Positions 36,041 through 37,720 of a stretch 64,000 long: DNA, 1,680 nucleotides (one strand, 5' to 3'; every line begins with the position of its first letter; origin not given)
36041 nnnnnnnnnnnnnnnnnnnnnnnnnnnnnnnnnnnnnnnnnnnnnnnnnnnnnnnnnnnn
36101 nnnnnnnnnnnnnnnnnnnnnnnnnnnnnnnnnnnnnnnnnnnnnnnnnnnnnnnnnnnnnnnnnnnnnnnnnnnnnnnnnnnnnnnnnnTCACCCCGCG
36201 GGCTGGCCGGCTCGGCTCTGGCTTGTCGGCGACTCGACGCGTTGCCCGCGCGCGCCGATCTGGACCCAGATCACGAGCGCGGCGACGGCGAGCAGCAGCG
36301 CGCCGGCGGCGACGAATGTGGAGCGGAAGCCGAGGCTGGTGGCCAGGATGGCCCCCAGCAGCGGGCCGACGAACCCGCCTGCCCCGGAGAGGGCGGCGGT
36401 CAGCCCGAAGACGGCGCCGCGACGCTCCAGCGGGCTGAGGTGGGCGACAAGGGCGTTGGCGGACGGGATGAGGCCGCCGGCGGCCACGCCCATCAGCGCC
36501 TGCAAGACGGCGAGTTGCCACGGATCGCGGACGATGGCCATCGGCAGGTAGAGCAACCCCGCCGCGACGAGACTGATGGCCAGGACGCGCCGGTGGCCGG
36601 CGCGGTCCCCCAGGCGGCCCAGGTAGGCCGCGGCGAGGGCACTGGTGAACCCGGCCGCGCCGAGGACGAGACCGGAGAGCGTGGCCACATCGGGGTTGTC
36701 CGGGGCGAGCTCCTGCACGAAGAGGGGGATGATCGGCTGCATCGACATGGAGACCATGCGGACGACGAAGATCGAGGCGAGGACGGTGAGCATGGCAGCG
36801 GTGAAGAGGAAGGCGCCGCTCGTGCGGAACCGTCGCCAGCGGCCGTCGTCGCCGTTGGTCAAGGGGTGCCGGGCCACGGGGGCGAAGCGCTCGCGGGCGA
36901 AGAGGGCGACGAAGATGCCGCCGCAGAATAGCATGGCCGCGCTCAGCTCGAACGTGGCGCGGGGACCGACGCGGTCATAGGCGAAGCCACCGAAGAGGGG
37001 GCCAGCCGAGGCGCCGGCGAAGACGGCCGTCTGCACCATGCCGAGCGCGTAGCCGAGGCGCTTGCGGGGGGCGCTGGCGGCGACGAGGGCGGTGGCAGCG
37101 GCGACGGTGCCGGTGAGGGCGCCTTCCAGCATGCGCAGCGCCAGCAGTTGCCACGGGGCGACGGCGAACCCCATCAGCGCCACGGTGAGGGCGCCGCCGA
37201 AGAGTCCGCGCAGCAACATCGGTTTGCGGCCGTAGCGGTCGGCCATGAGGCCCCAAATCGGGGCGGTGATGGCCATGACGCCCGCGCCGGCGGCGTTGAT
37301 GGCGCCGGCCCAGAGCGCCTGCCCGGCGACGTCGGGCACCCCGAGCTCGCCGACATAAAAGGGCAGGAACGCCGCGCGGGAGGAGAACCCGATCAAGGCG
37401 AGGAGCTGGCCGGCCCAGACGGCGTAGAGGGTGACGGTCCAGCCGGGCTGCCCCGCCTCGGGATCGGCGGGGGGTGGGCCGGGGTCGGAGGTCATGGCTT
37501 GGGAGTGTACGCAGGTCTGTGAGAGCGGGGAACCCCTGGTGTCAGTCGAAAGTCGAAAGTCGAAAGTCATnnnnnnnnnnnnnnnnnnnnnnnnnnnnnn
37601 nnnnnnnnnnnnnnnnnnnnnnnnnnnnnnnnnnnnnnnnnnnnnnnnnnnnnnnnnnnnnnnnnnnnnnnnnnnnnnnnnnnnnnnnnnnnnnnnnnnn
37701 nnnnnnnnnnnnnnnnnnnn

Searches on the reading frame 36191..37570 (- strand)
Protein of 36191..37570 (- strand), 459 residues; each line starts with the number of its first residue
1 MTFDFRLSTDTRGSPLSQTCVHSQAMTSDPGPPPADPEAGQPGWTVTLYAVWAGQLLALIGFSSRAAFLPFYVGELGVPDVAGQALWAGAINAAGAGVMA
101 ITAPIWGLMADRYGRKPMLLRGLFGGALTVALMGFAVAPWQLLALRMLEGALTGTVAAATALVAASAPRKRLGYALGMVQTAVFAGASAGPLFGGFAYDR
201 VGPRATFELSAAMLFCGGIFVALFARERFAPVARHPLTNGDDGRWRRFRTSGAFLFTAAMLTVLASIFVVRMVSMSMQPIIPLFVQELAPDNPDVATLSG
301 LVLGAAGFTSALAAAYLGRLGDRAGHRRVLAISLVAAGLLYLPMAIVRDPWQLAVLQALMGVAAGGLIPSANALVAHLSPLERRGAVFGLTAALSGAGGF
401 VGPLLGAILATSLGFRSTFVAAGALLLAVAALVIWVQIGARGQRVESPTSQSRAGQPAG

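Call 36: search_protein_families(library=pfam, proteins=[window:36191-37570:-], max_evalue=0.00001)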
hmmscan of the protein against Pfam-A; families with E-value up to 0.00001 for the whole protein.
window:36191-37570:- (459 aa): 3 families
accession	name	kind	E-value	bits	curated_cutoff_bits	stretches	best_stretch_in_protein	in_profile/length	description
PF07690.21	MFS_1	-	1.2e-53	182.7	33.4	2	52-287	2-231/347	Major Facilitator Superfamily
PF12832.13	MFS_1_like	-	1.2e-13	51.4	25.2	1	308-419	258-371/373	MFS_1 like family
PF00083.30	Sugar_tr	-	9e-12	45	22.3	1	295-434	44-189/452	Sugar (and other) transporter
